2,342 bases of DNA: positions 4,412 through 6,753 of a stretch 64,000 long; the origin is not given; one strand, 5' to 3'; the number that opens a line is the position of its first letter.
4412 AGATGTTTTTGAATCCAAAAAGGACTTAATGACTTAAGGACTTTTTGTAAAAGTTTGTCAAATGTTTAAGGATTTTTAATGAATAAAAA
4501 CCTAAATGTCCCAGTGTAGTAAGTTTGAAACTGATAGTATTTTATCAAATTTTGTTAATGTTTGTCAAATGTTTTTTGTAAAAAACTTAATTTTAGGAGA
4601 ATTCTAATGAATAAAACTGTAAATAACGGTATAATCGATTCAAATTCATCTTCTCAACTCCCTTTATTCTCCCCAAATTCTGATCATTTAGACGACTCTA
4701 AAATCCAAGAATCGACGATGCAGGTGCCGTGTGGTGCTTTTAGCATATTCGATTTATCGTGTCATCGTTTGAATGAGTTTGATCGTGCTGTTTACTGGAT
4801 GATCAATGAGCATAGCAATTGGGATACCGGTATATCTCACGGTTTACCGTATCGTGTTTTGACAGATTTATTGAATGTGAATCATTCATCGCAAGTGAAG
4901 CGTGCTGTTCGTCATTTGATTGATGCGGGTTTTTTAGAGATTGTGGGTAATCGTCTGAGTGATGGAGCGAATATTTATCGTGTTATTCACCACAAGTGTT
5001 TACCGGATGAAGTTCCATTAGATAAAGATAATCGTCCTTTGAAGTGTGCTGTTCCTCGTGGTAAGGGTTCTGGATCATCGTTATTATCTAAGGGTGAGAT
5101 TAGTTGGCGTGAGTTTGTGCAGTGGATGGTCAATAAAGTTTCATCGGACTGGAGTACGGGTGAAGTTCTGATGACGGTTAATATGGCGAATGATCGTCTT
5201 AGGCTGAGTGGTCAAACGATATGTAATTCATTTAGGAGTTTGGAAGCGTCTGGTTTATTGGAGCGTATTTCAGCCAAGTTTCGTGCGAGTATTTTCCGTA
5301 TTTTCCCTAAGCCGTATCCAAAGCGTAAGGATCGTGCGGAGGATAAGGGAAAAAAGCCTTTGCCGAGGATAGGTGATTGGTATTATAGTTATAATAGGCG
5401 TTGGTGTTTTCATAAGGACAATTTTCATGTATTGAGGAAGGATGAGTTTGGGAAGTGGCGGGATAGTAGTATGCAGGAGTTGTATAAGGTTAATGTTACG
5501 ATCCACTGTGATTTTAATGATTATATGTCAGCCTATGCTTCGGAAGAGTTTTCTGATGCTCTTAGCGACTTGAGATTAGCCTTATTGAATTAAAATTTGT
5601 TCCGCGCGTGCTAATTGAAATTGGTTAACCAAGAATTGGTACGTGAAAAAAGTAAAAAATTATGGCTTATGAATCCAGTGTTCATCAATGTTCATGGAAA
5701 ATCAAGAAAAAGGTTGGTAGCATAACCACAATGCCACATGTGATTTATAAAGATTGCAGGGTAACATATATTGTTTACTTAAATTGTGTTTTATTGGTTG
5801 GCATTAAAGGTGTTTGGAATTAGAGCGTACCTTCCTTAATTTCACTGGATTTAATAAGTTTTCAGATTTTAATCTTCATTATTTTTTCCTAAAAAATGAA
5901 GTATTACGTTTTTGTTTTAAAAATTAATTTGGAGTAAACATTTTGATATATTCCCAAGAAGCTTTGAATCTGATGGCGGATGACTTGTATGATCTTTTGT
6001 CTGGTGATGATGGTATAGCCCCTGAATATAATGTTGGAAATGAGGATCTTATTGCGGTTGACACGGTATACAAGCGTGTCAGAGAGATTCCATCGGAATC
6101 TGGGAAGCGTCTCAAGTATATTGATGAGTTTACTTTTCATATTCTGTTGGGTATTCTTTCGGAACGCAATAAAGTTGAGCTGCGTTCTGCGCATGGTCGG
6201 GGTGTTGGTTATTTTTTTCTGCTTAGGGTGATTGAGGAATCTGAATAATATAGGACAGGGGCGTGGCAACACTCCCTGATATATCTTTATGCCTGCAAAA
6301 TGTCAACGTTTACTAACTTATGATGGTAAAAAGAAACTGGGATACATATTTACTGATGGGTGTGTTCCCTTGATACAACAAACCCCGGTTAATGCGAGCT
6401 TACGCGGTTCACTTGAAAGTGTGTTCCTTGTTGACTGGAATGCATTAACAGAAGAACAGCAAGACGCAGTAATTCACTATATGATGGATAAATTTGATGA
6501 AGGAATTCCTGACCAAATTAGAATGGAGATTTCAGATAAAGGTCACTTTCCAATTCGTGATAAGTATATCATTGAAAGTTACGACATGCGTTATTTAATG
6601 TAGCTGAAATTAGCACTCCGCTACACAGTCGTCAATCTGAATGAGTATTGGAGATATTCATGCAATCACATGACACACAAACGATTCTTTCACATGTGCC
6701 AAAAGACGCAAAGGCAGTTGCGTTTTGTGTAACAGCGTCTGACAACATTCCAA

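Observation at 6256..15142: Class II element: conserved GNRA-tetraloop hairpin + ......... placed 7-10 nt before three SD-less start codons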

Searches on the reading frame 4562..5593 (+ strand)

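Call 12: search_protein_families(library=pfam, proteins=[window:4562-5593:+], max_evalue=0.01)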
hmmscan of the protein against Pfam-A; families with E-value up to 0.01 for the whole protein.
window:4562-5593:+ (343 aa): 2 families
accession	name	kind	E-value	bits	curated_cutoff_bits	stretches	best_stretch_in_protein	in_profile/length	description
PF12802.13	MarR_2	-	0.00017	22.1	27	0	204-237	21-54/61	MarR family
PF13730.12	HTH_36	-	0.0021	18.3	25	1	69-125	2-55/55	Helix-turn-helix domain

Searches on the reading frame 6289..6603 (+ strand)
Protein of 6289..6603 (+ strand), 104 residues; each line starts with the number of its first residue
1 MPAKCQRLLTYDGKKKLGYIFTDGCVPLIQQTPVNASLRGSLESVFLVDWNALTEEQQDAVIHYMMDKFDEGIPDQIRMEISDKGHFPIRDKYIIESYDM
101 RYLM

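Call 12: search_protein_families(library=pfam, proteins=[window:6289-6603:+], max_evalue=0.01)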
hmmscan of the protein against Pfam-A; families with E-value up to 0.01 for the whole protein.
window:6289-6603:+ (104 aa): 0 families

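Call 33: find_related_loci(query=window:6289-6603:+, collection=viral_contigs, flank=10000)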
Query window:6289-6603:+ (104 aa) in viral_contigs; peptide patterns used: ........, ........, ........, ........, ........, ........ (x = any residue, [..] = any of these).
14 stretches matched a pattern; 1 encode a relative of the query (tblastn E <= 1e-3); 1 distinct loci.
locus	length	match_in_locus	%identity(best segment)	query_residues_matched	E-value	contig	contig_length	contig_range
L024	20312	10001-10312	95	1-104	3e-67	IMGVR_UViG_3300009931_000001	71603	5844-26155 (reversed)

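Call 53: find_related_loci(query=A5, collection=metagenome_contigs, flank=10000)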
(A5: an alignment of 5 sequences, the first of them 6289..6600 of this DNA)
Query A5 (104 aa) in metagenome_contigs; peptide patterns used: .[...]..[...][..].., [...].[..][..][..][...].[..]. (x = any residue, [..] = any of these).
395 stretches matched a pattern; 2 encode a relative of the query (tblastn E <= 1e-3); 2 distinct loci.
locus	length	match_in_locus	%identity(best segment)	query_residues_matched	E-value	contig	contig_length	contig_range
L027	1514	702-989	39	9-104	2e-18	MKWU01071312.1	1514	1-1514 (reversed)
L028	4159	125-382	38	9-93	2e-15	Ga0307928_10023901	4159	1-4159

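Call 54: find_homologous_proteins(query=A5)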
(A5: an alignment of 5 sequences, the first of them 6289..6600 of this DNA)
Query A5 (5 sequences) (104 aa, profile of the alignment): 171 proteins with E <= 0.001 among 775 candidates; the best 120 are listed.
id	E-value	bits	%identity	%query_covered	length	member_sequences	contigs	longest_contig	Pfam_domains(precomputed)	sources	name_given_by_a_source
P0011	5.1e-56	205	100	100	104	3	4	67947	-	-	-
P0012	1.4e-50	188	63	96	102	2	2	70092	-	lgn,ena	-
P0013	1.6e-50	187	66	91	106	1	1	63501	-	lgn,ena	-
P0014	3.1e-48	180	79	100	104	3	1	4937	-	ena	-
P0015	1.7e-47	178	55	96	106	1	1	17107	-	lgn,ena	-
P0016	6.0e-45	169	73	100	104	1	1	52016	-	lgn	-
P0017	1.7e-42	162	60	96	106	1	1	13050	-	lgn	-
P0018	3.8e-42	160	60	97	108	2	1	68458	-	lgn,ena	-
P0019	1.7e-34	136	55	94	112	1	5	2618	-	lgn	-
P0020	7.2e-34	134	50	97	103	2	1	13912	-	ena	-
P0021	9.1e-34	133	55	96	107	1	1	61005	-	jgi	-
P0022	1.2e-32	130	49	98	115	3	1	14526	-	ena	-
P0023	3.3e-32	128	47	100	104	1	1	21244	-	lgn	-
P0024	1.2e-31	127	53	100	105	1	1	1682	-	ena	-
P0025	3.2e-31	125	53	94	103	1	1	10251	-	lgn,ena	-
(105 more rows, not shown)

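Call 55: find_encoding_contigs(protein=P0016, flank=10000, max_places=1)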
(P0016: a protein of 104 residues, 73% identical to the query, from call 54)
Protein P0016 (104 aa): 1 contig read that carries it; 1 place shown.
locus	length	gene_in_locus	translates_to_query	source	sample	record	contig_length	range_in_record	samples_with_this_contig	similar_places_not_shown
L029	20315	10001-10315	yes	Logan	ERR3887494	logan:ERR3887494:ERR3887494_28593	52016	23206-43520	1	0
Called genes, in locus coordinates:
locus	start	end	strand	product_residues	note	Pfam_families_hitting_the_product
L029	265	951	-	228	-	PF01726:LexA_DNA_bind, PF00717:Peptidase_S24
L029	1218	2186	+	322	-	-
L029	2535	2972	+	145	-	-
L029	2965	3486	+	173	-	-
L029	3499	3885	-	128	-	PF09152:DUF1937, PF14359:DUF4406 (weak)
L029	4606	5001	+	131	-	-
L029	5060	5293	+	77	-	-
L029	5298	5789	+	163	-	-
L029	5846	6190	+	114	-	PF19698:DUF6197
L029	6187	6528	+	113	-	-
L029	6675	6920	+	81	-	-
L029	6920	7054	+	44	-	-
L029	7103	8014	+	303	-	-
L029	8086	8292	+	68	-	-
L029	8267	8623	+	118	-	PF12599:DUF3768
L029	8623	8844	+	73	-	-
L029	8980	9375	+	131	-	-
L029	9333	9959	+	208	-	PF00589:Phage_integrase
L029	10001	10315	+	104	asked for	-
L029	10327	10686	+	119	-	-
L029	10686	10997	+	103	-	-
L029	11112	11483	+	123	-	-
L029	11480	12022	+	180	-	-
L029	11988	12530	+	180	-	-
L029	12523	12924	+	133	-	-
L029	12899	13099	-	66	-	-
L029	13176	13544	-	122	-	-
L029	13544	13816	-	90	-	-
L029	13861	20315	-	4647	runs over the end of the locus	PF05175:MTS, PF13872:AAA_34, PF13871:Helicase_C_4, PF04002:RadC (weak)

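Call 56: find_encoding_contigs(protein=P0014, flank=10000, max_places=1)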
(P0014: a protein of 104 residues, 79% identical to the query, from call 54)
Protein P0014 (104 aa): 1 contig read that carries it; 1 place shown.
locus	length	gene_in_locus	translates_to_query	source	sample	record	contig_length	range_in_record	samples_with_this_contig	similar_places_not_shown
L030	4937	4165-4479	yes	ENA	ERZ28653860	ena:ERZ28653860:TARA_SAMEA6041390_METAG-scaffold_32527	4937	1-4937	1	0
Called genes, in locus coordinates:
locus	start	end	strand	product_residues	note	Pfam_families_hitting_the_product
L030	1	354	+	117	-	?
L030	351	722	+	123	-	-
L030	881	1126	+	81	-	-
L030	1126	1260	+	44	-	-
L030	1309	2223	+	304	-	-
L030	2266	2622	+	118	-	PF12599:DUF3768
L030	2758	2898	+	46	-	-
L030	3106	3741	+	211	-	PF00589:Phage_integrase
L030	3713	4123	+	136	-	PF19663:DUF6166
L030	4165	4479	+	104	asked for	-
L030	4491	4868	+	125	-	-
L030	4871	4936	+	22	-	?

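Call 57: find_encoding_contigs(protein=P0018, flank=10000, max_places=1)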
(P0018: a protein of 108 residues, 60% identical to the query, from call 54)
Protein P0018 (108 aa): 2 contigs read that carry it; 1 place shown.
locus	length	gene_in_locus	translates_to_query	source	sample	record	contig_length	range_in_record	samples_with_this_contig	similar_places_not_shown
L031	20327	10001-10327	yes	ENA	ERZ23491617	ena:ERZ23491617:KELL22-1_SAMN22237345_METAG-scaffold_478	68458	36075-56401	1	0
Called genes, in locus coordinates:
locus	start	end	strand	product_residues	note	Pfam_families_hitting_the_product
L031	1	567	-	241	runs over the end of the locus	-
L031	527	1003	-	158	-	-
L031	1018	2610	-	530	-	PF04466:Terminase_3 (weak)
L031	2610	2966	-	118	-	-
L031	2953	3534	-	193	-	-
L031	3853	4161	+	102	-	-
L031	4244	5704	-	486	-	-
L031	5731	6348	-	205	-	-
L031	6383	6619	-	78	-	-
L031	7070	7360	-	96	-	PF00515:TPR_1 (weak)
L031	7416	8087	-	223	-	PF01726:LexA_DNA_bind, PF00717:Peptidase_S24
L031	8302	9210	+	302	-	-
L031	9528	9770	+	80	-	-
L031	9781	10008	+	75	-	-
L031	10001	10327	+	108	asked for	-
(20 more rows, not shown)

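Call 84: find_related_loci(query=A5, collection=genome_contigs, flank=10000)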
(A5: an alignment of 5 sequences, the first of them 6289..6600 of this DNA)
Query A5 (104 aa) in genome_contigs; peptide patterns used: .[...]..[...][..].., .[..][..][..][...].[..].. (x = any residue, [..] = any of these).
171 stretches matched a pattern; 1 encode a relative of the query (tblastn E <= 1e-3); 1 distinct loci.
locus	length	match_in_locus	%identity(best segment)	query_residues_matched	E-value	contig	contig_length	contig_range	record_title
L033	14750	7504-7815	78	1-104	3e-52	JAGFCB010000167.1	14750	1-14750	MAG: Candidatus Poribacteria bacterium isolate SB0101 contig_3718, whole genome shotgun sequence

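Call 91: search_protein_families(library=phrogs, proteins=[window:6289-6603:+], max_evalue=0.01)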
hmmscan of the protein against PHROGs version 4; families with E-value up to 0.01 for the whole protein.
window:6289-6603:+ (104 aa): 0 families

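Call 93: find_related_loci(query=A5, collection=viral_contigs, flank=8000)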
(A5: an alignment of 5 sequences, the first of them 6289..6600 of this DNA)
Query A5 (104 aa) in viral_contigs; peptide patterns used: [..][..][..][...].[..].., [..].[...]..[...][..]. (x = any residue, [..] = any of these).
166 stretches matched a pattern; 2 encode a relative of the query (tblastn E <= 1e-3); 2 distinct loci.
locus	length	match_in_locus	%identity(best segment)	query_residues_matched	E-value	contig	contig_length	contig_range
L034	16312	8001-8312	95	1-104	3e-67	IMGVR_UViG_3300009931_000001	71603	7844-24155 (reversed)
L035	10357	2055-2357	55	4-103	2e-31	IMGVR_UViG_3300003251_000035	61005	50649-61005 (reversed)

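Call 106: predict_structure(alignment_id=A9)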
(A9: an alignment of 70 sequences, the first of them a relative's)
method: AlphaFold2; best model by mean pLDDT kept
length: 104 residues; sequences in the alignment: 70
mean_pLDDT: 79.2   pTM: 0.66
mean pLDDT of the five models: 79.2, 78.7, 77.5, 76.8, 74.4
residues with pLDDT >= 90: 0; 70-90: 87; 50-70: 12; < 50: 5
segments of 3 or more residues with pLDDT < 50: 102-104
pLDDT, mean of each block of 10 residues (from residue 1): 71 85 85 79 85 87 81 76 85 71 47
secondary structure, 60 per line:
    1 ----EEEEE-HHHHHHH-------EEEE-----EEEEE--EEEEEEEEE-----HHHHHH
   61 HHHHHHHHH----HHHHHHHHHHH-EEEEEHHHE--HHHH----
elements in order: E5-9 H11-17 E25-28 E34-38 E41-49 H55-69 H74-84 E86-90 H97-100

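Call 108: fold_search(model_id=the predicted structure, library=pdb)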
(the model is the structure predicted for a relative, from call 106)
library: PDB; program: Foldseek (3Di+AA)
matches with E <= 10: 84; with E <= 0.001: 0
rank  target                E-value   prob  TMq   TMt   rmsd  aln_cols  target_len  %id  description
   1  4ld9_K                1.9e+00  0.07  0.29  0.17  13.3       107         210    8  Crystal structure of the N-terminally acetylated BAH domain of Sir3 bound to the nucleosome core particle (released 2013-08-14)
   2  1ckm_A                2.0e+00  0.06  0.18  0.08   6.7        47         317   19  STRUCTURE OF TWO DIFFERENT CONFORMATIONS OF MRNA CAPPING ENZYME IN COMPLEX WITH GTP (released 1997-07-07)
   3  1l0i                  2.2e+00  0.13  0.31  0.39   7.6        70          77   16  Crystal structure of butyryl-ACP I62M mutant (released 2003-02-11)
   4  9f91_I                2.5e+00  0.04  0.19  0.28  11.6        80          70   10  Crystal structure of a designed Respiratory Syncytial Virus immunogen in complex with RSV90 fab (released 2025-05-21)
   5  7b93_T                2.6e+00  0.09  0.29  0.36   8.6        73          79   20  Cryo-EM structure of mitochondrial complex I from Mus musculus inhibited by IACS-2858 at 3.0 A (released 2021-05-26)
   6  1m4z_A                2.6e+00  0.04  0.27  0.16  13.7       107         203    9  Crystal structure of the N-terminal BAH domain of Orc1p (released 2002-09-11)
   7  2lqk_MODEL_1_A        2.8e+00  0.10  0.20  0.28   2.5        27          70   18  NMR solution structure of the N-terminal domain of the CdnL protein from Thermus thermophilus (released 2012-08-01)
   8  6gng_B                3.0e+00  0.08  0.15  0.04   4.0        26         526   19  Granule Bound Starch Synthase I from Cyanophora paradoxa bound to acarbose and ADP (released 2018-07-25)
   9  5ond_A                3.2e+00  0.04  0.15  0.12   8.7        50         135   14  RfaH from Escherichia coli in complex with ops DNA (released 2018-06-06)
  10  5wch_D                3.2e+00  0.02  0.13  0.05   9.6        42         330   17  Crystal structure of the catalytic domain of human USP9X (released 2018-07-04)
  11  5ymx_B                3.7e+00  0.01  0.12  0.09   9.2        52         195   17  Myxococcus xanthus MglA in GDP bound conformation (released 2018-10-24)
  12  4ayg_A                4.2e+00  0.07  0.17  0.02   5.8        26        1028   23  Lactobacillus reuteri N-terminally truncated glucansucrase GTF180 in orthorhombic apo-form (released 2013-07-03)
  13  4ozj                  4.2e+00  0.04  0.25  0.25   6.8        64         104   16  GlnK2 from Haloferax mediterranei complexed with ADP (released 2014-07-02)
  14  5ond_B                4.5e+00  0.03  0.15  0.12   8.7        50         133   14  RfaH from Escherichia coli in complex with ops DNA (released 2018-06-06)
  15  3ta0_C                4.5e+00  0.02  0.23  0.24   7.2        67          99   10  A. fulgidus GlnK3, MgATP complex (released 2011-10-26)
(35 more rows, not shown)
